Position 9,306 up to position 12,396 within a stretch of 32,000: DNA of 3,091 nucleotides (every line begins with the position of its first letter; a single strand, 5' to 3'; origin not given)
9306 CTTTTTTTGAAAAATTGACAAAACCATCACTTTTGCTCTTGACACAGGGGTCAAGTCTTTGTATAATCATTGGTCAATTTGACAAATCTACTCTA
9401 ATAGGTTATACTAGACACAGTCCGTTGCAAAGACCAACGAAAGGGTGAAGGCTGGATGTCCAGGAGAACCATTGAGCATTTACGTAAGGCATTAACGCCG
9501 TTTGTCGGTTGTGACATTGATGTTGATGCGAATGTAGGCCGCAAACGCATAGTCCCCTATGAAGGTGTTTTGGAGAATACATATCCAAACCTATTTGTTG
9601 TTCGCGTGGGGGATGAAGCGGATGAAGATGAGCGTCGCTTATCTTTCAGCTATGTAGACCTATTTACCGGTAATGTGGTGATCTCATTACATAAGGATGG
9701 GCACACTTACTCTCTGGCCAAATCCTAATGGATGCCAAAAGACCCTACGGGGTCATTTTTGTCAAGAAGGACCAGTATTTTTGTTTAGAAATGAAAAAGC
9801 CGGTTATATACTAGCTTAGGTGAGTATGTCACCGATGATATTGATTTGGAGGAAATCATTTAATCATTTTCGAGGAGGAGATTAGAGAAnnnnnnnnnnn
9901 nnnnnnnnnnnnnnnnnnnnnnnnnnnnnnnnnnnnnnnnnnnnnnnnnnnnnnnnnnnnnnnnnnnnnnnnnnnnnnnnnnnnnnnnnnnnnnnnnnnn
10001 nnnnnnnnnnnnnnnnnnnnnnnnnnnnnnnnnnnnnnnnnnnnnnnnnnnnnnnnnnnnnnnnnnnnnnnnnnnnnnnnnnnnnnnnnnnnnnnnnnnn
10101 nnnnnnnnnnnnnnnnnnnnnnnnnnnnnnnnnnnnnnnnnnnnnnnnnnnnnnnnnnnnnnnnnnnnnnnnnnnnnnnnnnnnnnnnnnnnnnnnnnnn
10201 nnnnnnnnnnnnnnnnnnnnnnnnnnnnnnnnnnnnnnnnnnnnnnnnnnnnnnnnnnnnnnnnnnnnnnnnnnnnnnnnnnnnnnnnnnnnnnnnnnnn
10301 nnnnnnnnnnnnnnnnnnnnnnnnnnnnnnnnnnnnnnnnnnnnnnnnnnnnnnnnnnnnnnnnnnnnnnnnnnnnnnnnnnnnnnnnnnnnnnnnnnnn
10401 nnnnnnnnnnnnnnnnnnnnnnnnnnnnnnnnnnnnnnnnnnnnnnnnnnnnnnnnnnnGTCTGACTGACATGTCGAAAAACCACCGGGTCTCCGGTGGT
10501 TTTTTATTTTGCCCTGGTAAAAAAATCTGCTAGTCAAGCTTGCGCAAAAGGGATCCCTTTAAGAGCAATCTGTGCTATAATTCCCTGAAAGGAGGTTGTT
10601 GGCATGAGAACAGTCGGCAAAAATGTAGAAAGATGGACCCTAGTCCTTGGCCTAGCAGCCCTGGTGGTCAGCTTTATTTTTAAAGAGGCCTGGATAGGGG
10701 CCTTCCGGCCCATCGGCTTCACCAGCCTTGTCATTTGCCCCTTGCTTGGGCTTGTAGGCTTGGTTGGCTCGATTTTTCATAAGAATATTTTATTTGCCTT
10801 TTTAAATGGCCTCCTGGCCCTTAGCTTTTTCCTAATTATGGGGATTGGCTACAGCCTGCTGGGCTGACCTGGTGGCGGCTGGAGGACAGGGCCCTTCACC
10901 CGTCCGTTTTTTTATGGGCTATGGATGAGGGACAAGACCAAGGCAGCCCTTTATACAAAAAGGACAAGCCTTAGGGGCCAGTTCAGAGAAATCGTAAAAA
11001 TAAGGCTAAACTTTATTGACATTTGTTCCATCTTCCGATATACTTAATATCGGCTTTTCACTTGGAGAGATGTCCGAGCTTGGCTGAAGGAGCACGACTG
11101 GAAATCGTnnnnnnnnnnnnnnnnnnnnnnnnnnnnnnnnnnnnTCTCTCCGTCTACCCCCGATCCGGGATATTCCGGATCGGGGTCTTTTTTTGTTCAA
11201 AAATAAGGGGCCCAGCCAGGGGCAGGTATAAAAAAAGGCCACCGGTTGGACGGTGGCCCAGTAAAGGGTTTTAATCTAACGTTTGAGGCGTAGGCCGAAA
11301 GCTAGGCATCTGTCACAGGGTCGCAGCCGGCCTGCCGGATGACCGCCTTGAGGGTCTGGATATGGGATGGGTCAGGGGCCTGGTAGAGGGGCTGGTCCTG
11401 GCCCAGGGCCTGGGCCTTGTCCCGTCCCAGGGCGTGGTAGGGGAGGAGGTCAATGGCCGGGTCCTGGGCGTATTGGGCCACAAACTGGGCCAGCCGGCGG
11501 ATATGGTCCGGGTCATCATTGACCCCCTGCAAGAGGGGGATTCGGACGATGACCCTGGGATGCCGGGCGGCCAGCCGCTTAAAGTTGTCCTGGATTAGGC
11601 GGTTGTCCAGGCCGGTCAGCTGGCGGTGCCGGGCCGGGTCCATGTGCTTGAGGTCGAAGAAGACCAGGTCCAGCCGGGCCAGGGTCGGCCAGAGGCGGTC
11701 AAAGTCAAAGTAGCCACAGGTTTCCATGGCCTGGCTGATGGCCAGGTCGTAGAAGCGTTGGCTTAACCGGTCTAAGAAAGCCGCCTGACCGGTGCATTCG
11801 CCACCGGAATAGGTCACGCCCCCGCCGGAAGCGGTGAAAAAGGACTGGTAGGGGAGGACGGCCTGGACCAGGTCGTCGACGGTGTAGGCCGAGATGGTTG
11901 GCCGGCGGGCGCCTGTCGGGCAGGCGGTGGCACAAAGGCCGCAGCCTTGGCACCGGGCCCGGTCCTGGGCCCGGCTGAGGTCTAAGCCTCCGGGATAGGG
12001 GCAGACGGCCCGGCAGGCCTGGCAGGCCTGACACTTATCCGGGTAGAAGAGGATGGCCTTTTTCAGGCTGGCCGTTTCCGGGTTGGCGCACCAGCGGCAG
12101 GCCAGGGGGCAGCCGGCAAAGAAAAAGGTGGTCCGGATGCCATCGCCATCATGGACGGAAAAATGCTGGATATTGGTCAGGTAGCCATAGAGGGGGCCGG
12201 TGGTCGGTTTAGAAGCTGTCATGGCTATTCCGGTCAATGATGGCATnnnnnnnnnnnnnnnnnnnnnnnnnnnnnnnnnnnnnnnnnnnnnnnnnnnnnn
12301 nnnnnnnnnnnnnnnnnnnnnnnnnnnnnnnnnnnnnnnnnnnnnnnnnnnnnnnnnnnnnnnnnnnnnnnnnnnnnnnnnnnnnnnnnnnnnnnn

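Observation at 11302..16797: Minimal orphan glycyl-radical-enzyme locus with its own regulator and an anion-type permease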

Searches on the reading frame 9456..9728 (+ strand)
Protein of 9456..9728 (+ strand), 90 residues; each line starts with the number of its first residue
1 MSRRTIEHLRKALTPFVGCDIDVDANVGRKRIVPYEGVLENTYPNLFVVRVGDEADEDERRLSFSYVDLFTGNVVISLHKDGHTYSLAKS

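Call 76: search_protein_families(library=pfam, proteins=[window:9456-9728:+], max_evalue=0.0001)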
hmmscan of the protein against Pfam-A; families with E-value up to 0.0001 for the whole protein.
window:9456-9728:+ (90 aa): 1 family
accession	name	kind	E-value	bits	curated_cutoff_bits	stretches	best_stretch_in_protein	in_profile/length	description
PF06257.17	VEG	-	5.5e-21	74.8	25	1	5-76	2-72/73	Biofilm formation stimulator VEG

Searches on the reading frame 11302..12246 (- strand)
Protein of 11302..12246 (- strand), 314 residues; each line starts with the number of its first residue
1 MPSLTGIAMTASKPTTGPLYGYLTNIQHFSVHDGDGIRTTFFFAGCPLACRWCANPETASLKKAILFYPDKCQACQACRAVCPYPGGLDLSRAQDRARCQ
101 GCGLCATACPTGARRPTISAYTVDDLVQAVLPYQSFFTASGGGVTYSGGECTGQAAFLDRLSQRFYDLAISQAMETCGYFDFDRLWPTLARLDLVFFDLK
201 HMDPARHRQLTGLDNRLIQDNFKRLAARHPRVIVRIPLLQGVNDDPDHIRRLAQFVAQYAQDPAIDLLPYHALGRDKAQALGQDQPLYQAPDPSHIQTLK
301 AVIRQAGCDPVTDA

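Call 4: search_protein_families(library=pfam, proteins=[window:11302-12246:-])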
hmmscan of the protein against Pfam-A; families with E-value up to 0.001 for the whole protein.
window:11302-12246:- (314 aa): 10 families
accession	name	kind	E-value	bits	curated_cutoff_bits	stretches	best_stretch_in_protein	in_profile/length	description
PF04055.27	Radical_SAM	-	1.5e-09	38.7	29.5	1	42-251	3-164/166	Radical SAM superfamily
PF00037.32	Fer4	-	4.1e-09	36.3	21.1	1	95-114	4-23/24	4Fe-4S binding domain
PF13353.11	Fer4_12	-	4.3e-08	34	22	1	33-67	2-36/137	4Fe-4S single cluster domain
PF12837.12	Fer4_6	-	1.4e-06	28.4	25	1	95-113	5-23/24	4Fe-4S binding domain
PF12800.12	Fer4_4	-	1.4e-05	25.4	24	0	97-112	2-17/17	4Fe-4S binding domain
PF12838.12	Fer4_7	-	1.7e-05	25.7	27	1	95-113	34-52/52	4Fe-4S dicluster domain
PF12797.12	Fer4_2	-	3.5e-05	23.9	24.5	0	64-84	2-22/22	4Fe-4S binding domain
PF13237.11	Fer4_10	-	4.6e-05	23.7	25.5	1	67-110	4-53/53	4Fe-4S dicluster domain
PF13183.11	Fer4_8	-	0.00045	21.1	27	0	98-112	4-18/68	4Fe-4S dicluster domain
PF14697.11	Fer4_21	-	0.00056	20.4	35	0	96-111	38-53/59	4Fe-4S dicluster domain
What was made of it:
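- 11302..12246 (-): GRE-activating radical-SAM enzyme (alternative start at the ATG at 12222). It has CX3CX2C at residue 46 and two CX2CX2CX3C ferredoxin-like motifs. Pfam match in call 4.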

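Call 5: search_protein_families(library=ncbifam, proteins=[window:11302-12246:-])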
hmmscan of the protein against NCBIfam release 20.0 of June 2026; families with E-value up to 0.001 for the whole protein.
window:11302-12246:- (314 aa): 23 families
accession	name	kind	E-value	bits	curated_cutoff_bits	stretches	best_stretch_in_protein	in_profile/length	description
TIGR02494.1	PFLE_PFLC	subfamily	2.8e-87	292.7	174.35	1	24-305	2-291/293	glycyl-radical enzyme activating protein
NF043069.1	T4HPD_activ_SAM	equivalog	2.4e-77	260.2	425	1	22-307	3-292/299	trans-4-hydroxy-L-proline dehydratase activase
NF048010.1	SfplDhtActHpsHDes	equivalog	4.6e-74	248.9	430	1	20-301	5-296/298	(2S)-3-sulfopropanediol dehydratase activating enzyme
TIGR04395.1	cutC_activ_rSAM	equivalog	3e-69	233.7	360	1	23-291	7-283/309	choline TMA-lyase-activating enzyme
NF033717.2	HPDL_rSAM_activ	equivalog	1.2e-63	215.3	420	1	21-303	4-296/311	4-hydroxyphenylacetate decarboxylase activase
NF048008.1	SfplDhtActHpfHKleb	equivalog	1.4e-58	198.6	500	1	24-285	3-273/308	(2S)-3-sulfopropanediol dehydratase activating enzyme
NF033719.1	ind_deCO2_activ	equivalog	2.1e-58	198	425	1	24-308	4-298/302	indoleacetate decarboxylase activase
TIGR04003.1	rSAM_BssD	equivalog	4.3e-56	190.4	496.45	1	23-285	3-274/314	[benzylsuccinate synthase]-activating enzyme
NF007483.0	PRK10076.1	equivalog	4.6e-55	186.8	326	2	92-308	69-286/292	[formate-C-acetyltransferase]-activating enzyme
TIGR02493.1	PFLA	equivalog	4.4e-45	153.9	231.75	2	100-304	30-233/235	pyruvate formate-lyase-activating protein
TIGR04041.1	activase_YjjW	hypoth_equivalog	3.4e-42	144.8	250.2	1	23-307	4-269/276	YjjW family glycine radical enzyme activase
NF008356.0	PRK11145.1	equivalog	5.3e-37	127.4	375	1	121-307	51-241/246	pyruvate formate lyase 1-activating protein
TIGR02495.1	NrdG2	equivalog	4.4e-10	39.2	131.15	1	25-63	4-43/193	anaerobic ribonucleoside-triphosphate reductase activating protein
TIGR02491.1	NrdG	equivalog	9.3e-08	32.1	126.1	1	23-64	2-43/154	anaerobic ribonucleoside-triphosphate reductase activating protein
NF040864.1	HgcB_ferredoxin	equivalog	2.6e-07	30.4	99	1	65-115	9-62/93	mercury methylation ferredoxin HgcB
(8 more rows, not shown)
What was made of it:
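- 11302..12246 (-): TIGR02494 scores 292.7 bits against a cut-off of 174 (call 5).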
